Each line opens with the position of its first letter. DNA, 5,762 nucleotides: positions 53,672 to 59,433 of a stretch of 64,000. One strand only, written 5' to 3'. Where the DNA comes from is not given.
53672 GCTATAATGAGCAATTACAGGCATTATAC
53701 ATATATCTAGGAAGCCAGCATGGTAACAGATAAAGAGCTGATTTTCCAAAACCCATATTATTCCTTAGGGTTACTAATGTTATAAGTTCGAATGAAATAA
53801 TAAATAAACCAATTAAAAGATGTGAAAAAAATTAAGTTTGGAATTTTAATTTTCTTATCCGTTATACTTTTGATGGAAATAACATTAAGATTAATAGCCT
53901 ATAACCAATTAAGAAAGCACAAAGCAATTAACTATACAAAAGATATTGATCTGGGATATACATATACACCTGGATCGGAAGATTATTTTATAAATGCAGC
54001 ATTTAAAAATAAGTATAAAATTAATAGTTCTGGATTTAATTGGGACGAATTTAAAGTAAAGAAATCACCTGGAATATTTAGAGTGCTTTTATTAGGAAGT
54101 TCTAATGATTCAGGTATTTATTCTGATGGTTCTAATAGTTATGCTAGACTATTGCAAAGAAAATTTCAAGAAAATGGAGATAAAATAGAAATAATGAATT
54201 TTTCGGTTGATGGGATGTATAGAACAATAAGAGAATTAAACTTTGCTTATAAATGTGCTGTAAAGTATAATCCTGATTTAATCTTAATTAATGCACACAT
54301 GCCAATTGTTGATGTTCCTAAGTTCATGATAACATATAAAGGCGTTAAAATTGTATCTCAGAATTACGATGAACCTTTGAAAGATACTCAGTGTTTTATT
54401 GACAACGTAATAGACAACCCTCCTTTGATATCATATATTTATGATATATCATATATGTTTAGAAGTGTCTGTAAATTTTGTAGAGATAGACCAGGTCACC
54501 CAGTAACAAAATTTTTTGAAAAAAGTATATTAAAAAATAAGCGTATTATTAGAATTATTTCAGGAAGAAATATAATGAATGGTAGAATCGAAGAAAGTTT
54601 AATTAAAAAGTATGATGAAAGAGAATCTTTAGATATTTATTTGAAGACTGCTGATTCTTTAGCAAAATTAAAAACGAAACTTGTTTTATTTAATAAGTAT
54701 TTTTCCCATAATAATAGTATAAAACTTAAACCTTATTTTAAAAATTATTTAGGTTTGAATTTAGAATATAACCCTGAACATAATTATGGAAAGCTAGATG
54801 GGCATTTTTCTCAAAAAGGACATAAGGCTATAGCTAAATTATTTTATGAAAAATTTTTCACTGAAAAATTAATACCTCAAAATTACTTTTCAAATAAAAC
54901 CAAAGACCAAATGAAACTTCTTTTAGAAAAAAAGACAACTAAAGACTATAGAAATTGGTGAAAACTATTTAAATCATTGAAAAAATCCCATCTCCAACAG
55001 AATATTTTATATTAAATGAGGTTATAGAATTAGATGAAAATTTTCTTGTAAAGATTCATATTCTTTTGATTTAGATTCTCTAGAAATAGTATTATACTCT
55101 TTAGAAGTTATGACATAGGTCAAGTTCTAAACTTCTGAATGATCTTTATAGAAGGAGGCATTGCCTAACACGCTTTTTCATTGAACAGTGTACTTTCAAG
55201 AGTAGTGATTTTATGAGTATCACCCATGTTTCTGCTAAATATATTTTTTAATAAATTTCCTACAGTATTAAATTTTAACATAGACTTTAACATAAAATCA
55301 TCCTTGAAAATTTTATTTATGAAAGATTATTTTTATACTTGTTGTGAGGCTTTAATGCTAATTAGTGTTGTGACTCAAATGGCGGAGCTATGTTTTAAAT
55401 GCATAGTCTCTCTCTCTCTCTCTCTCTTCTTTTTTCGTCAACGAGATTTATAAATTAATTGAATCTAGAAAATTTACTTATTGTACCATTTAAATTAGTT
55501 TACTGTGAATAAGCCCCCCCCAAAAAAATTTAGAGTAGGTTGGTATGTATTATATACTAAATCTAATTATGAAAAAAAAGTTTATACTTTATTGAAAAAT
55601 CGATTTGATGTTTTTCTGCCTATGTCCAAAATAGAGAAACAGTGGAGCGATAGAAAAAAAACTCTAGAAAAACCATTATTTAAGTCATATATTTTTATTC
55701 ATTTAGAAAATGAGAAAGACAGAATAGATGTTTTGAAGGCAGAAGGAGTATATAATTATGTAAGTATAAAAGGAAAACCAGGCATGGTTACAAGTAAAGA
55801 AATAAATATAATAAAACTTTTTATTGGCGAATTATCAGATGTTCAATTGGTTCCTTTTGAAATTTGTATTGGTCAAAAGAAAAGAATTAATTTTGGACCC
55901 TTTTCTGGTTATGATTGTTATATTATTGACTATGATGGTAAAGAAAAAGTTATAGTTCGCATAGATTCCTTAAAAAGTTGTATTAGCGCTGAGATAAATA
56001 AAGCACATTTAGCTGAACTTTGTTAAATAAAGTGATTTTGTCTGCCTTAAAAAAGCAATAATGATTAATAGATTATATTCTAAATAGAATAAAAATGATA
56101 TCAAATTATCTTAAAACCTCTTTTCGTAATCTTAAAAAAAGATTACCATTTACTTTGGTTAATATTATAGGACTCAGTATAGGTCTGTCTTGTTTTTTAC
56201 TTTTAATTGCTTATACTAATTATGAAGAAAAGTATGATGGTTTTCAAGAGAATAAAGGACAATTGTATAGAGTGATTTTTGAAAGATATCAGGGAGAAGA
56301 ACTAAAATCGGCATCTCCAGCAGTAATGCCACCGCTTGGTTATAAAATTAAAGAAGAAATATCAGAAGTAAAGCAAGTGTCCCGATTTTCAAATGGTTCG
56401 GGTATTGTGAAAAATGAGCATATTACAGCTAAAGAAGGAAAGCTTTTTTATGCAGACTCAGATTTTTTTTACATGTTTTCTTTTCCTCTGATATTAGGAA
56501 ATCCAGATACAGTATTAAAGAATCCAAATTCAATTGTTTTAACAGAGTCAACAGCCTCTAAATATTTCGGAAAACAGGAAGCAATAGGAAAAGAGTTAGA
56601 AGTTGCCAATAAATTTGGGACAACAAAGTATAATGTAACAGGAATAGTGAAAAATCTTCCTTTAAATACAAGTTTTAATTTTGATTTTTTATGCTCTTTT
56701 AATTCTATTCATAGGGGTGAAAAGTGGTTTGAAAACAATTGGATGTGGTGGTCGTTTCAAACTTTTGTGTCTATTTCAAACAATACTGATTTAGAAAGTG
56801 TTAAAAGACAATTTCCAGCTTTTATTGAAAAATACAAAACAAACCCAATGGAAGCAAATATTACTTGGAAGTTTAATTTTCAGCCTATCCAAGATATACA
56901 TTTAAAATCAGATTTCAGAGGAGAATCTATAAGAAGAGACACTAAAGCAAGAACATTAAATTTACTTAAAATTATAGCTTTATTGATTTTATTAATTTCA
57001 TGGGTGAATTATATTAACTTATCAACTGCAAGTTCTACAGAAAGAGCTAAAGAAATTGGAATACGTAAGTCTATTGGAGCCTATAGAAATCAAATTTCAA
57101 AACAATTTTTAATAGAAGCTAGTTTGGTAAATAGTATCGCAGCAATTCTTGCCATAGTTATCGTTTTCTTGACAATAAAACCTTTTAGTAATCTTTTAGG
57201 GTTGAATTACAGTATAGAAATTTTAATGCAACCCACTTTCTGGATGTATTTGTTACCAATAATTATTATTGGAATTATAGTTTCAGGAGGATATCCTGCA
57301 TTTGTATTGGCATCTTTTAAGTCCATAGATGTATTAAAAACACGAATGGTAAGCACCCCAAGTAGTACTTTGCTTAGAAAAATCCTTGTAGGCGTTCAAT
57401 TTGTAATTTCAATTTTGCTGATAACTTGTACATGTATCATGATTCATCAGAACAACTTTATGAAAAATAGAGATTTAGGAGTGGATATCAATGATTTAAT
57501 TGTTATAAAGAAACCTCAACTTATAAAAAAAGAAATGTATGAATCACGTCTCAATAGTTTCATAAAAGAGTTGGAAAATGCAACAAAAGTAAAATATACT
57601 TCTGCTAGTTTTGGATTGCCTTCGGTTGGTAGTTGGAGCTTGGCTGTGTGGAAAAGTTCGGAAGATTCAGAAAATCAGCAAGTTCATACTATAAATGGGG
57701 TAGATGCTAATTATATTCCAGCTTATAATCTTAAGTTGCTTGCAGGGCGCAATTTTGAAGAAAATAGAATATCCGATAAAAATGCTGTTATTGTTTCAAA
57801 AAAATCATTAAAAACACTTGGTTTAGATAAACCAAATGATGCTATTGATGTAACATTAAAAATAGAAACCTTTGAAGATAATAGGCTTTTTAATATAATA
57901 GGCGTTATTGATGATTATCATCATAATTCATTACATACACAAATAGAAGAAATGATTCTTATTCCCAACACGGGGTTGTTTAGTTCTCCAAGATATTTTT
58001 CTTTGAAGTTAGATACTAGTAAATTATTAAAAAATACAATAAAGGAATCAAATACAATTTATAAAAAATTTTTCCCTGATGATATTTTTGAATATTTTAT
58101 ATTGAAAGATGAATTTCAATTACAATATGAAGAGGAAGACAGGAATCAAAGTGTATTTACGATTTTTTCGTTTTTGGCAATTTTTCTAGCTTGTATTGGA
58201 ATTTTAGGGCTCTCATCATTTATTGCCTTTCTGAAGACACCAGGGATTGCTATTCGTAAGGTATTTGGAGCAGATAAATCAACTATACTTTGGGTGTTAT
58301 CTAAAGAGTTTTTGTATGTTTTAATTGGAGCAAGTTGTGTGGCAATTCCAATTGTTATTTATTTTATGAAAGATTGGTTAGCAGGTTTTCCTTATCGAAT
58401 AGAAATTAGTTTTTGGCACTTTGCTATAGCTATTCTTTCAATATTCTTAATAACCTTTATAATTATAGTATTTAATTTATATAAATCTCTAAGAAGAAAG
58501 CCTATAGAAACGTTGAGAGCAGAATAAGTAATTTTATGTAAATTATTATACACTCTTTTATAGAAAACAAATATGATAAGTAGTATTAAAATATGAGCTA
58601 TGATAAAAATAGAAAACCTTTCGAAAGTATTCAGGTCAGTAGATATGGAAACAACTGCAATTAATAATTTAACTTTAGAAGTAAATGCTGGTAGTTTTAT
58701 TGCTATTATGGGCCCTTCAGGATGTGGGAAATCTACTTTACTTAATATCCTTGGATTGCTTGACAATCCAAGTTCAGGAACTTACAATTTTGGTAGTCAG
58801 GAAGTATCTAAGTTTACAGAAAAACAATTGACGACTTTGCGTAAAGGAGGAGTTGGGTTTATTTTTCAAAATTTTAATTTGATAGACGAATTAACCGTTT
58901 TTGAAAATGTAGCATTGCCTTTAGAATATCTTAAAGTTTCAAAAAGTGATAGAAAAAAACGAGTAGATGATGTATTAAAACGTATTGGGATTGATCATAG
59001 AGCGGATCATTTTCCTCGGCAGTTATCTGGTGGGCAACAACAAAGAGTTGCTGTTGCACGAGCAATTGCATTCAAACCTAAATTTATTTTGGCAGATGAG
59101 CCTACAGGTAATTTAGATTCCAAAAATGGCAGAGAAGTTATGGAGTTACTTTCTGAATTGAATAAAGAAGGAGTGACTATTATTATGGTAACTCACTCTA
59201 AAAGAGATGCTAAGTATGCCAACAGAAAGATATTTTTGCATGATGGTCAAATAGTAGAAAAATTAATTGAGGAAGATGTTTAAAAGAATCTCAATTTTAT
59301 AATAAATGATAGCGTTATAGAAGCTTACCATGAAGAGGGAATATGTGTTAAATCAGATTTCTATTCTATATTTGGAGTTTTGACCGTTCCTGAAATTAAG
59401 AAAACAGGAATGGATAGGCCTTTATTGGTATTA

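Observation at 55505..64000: Carrier-protein cassette with paired atypical alpha/beta-fold proteins, coupled to a MacB-type exporter and a UpxY antiterminator on a mobile element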

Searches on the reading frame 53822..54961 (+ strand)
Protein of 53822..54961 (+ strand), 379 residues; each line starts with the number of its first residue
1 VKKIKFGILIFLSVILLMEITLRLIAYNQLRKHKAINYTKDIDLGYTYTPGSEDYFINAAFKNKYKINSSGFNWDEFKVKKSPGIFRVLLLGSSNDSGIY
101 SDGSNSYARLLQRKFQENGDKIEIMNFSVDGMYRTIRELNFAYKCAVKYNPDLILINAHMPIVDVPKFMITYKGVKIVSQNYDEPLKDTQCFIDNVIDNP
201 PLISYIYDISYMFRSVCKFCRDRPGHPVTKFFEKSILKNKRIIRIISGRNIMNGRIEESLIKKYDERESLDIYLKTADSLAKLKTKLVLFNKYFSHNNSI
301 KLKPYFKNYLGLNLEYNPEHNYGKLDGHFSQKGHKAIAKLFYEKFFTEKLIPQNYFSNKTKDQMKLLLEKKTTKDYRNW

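Call 7: search_protein_families(library=ncbifam, proteins=[window:53822-54961:+], max_evalue=1)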
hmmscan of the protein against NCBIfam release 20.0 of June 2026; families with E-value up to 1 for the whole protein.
window:53822-54961:+ (379 aa): 1 family
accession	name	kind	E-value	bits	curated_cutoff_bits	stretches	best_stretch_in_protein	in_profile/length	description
NF007819.1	PRK10528.1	equivalog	0.16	11.7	270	1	88-132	31-75/210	multifunctional acyl-CoA thioesterase I/protease I/lysophospholipase L1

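Call 8: search_protein_families(library=pfam, proteins=[window:53822-54961:+], max_evalue=1)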
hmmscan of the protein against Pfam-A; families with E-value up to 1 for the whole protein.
window:53822-54961:+ (379 aa): 0 families

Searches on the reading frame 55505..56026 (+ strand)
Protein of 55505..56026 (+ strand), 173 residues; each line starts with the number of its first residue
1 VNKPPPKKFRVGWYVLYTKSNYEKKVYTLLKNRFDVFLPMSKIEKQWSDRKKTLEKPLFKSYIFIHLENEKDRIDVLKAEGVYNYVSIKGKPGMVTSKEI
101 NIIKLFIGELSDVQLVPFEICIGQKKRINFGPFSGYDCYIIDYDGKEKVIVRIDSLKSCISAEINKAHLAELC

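Call 7: search_protein_families(library=ncbifam, proteins=[window:55505-56026:+], max_evalue=1)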
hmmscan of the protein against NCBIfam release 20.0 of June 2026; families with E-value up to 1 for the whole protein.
window:55505-56026:+ (173 aa): 6 families
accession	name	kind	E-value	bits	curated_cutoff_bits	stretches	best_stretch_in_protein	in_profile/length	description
NF033644.1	antiterm_UpxY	subfamily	1.3e-36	126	100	1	13-168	1-163/164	UpxY family transcription antiterminator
TIGR01955.1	RfaH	equivalog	5.9e-19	68.6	144.5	1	13-166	1-155/159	transcription/translation regulatory transformer protein RfaH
NF006534.0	PRK09014.1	equivalog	3.4e-14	53.1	124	1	13-168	4-158/162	transcription/translation regulatory transformer protein RfaH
NF033641.1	antiterm_LoaP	exception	1.8e-13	50.9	125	1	13-153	1-148/166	antiterminator LoaP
TIGR00922.1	nusG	equivalog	5.4e-11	42.6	135.7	1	13-151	1-151/172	transcription termination/antitermination protein NusG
TIGR01956.2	NusG_myco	equivalog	2.1e-06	27.5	150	2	13-35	3-25/239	transcription termination/antitermination protein NusG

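Call 8: search_protein_families(library=pfam, proteins=[window:55505-56026:+], max_evalue=1)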
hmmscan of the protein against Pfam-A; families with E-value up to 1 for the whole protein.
window:55505-56026:+ (173 aa): 2 families
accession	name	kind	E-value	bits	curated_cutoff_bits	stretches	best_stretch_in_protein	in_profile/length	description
PF02357.24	NusG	-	2.8e-19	69.8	22.2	1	13-103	3-92/93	Transcription termination factor nusG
PF22872.1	DUF7018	-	0.014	16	27.8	1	19-55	4-40/116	Domain of unknown function (DUF7018)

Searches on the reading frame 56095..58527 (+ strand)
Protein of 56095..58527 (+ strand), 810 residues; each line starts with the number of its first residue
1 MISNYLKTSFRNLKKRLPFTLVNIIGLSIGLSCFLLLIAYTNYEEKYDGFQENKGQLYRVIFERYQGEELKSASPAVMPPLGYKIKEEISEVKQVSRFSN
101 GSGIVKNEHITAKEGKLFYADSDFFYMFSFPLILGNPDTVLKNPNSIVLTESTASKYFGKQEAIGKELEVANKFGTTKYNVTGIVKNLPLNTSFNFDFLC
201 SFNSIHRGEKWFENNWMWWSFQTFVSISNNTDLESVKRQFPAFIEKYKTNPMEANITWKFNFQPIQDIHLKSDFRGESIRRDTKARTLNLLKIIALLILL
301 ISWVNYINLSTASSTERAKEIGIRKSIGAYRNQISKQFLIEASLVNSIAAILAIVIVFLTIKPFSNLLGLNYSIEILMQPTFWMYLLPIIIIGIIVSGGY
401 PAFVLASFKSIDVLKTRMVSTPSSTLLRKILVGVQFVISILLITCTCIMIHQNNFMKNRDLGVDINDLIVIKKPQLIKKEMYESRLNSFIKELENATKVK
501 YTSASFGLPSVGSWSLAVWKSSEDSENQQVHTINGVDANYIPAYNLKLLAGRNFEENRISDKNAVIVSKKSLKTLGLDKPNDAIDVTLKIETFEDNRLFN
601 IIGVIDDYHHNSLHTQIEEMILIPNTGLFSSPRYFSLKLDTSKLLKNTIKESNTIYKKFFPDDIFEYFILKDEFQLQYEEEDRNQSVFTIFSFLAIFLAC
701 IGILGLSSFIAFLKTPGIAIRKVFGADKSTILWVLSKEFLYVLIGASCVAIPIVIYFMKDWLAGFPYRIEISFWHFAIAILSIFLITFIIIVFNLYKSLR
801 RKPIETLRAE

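Call 7: search_protein_families(library=ncbifam, proteins=[window:56095-58527:+], max_evalue=1)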
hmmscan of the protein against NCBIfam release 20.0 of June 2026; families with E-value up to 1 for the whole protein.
window:56095-58527:+ (810 aa): 7 families
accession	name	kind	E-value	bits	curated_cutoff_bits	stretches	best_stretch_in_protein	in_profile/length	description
TIGR03434.1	ADOP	subfamily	1.4e-63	215.2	622.3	1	8-810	7-803/803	ADOP family duplicated permease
NF038008.1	ABC_perm_DarB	equivalog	2.9e-45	154.5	700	1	15-795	6-771/777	darobactin export ABC transporter permease subunit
NF007826.0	PRK10535.1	equivalog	2.3e-14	52.6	966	2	285-414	518-645/648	macrolide ABC transporter ATP-binding protein/permease MacB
NF038346.1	FtsX_actino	exception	6.7e-06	25.7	250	1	294-401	186-298/308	permease-like cell division protein FtsX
NF038347.1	FtsX_Gpos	exception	7.7e-05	22.2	225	1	290-396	172-282/296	permease-like cell division protein FtsX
TIGR00439.2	FtsX_Gneg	equivalog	0.00072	18.8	255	1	315-396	194-278/292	permease-like cell division protein FtsX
TIGR02212.1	lolCE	equivalog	0.17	10.8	362.45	1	289-391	267-372/411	lipoprotein-releasing ABC transporter permease subunit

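Call 8: search_protein_families(library=pfam, proteins=[window:56095-58527:+], max_evalue=1)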
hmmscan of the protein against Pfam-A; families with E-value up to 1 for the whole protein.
window:56095-58527:+ (810 aa): 3 families
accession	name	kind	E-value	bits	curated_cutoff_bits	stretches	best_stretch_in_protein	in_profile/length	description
PF12704.14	MacB_PCD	-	1e-32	114.5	27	2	20-240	1-204/207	MacB-like periplasmic core domain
PF02687.27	FtsX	-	5e-22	78.6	25.5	2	293-406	2-115/120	FtsX-like permease C-terminal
PF16931.10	Phage_holin_8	-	0.97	10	26.4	0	717-774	16-74/121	Putative phage holin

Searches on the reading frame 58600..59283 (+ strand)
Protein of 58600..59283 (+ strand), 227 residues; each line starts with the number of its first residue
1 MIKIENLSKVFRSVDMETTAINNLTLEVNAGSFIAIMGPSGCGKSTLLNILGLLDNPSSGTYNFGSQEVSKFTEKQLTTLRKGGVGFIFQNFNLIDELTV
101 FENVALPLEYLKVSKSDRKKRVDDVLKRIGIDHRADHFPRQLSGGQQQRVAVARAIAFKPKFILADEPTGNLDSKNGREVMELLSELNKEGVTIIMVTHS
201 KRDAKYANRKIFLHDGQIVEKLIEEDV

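Call 7: search_protein_families(library=ncbifam, proteins=[window:58600-59283:+], max_evalue=1)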
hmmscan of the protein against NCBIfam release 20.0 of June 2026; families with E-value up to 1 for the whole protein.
window:58600-59283:+ (227 aa): 203 families (the best 25 are shown)
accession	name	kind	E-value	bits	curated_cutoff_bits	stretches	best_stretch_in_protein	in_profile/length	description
NF038007.1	ABC_ATP_DarD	equivalog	7.5e-84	280.6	375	1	1-218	1-218/218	darobactin export ABC transporter ATP-binding protein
NF007826.0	PRK10535.1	equivalog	3.3e-67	227.2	966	1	2-221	5-224/648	macrolide ABC transporter ATP-binding protein/permease MacB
TIGR03608.1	L_ocin_972_ABC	subfamily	3.9e-66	222.5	254.85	1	7-213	4-206/206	putative bacteriocin export ABC transporter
TIGR02673.1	FtsE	equivalog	6.1e-66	222.1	264.85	1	1-216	1-213/214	cell division ATP-binding protein FtsE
TIGR02211.1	LolD_lipo_ex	equivalog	1e-63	214.8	307.75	1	1-219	1-220/221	lipoprotein-releasing ABC transporter ATP-binding protein LolD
TIGR02982.1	heterocyst_DevA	subfamily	1.2e-59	201.5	295.8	1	2-218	2-219/220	ABC exporter ATP-binding subunit, DevA family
NF008639.0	PRK11629.1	equivalog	4.6e-58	196.4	360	1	2-222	7-228/234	lipoprotein-releasing ABC transporter ATP-binding protein LolD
NF040933.2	ABC_arch_GlcV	equivalog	2.7e-56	191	450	1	2-219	3-221/357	glucose ABC transporter ATP-binding protein GlcV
TIGR02314.1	ABC_MetN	equivalog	1.7e-54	185.1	499.7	1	1-221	1-222/343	methionine ABC transporter ATP-binding protein MetN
NF007879.0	PRK10584.1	equivalog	1.7e-54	185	336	1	2-221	7-227/228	putative ABC transporter ATP-binding protein YbbA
TIGR02315.1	ABC_phnC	equivalog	4.4e-52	176.9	266.1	1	1-219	1-225/243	phosphonate ABC transporter ATP-binding protein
TIGR03265.1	PhnT2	equivalog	1.4e-51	175.8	457.7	1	2-218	5-213/353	putative 2-aminoethylphosphonate ABC transporter ATP-binding protein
TIGR00968.1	3a0106s01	subfamily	1.4e-51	175.3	342.75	1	2-220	1-211/237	sulfate ABC transporter ATP-binding protein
NF007027.0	PRK09493.1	equivalog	1.5e-51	175.1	379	1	1-220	1-216/240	glutamine ABC transporter ATP-binding protein GlnQ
NF008428.0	PRK11264.1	equivalog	3e-51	174.1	406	1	1-221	3-225/250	L-cystine ABC transporter ATP-binding protein TcyN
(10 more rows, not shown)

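Call 8: search_protein_families(library=pfam, proteins=[window:58600-59283:+], max_evalue=1)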
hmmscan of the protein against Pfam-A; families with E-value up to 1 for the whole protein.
window:58600-59283:+ (227 aa): 31 families (the best 25 are shown)
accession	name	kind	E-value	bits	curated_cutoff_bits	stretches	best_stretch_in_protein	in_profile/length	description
PF00005.33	ABC_tran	-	8.3e-35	120.8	25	1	22-169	2-136/137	ABC transporter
PF02463.25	SMC_N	-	1.6e-09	38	40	1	31-209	24-207/220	RecF/RecN/SMC N terminal domain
PF13304.12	AAA_21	-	1.7e-09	38.6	27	2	98-200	176-299/304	AAA domain, putative AbiEii toxin, Type IV TA system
PF03193.22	RsgA_GTPase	-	0.00022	21.5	30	1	17-51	93-126/174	RsgA GTPase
PF13555.12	AAA_29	-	0.00028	21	27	1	25-67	16-59/61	P-loop containing region of AAA domain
PF13401.12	AAA_22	-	0.00041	21.1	27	1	31-96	5-33/130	AAA domain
PF13238.12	AAA_18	-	0.00078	20.3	29.4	1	34-52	1-19/128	AAA domain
PF13481.12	AAA_25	-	0.0012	18.9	27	1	28-48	29-50/195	AAA domain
PF03215.21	Rad17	-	0.0013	19.1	23.8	1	20-52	34-66/186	Rad17 P-loop domain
PF20703.3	nSTAND1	-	0.0015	18.6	27.1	1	20-49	22-51/379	Novel STAND NTPase 1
PF13476.12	AAA_23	-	0.0023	19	27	1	14-52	10-40/201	AAA domain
PF19263.5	DUF5906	-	0.0032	18.6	27.6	1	37-78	2-45/114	Family of unknown function (DUF5906)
PF06745.19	ATPase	-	0.011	15.6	26.6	0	176-219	140-186/231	KaiC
PF13173.12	AAA_14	-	0.012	16.1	27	1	33-114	4-87/129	AAA domain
PF13479.12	AAA_24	-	0.012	15.9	27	0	34-51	5-22/195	AAA domain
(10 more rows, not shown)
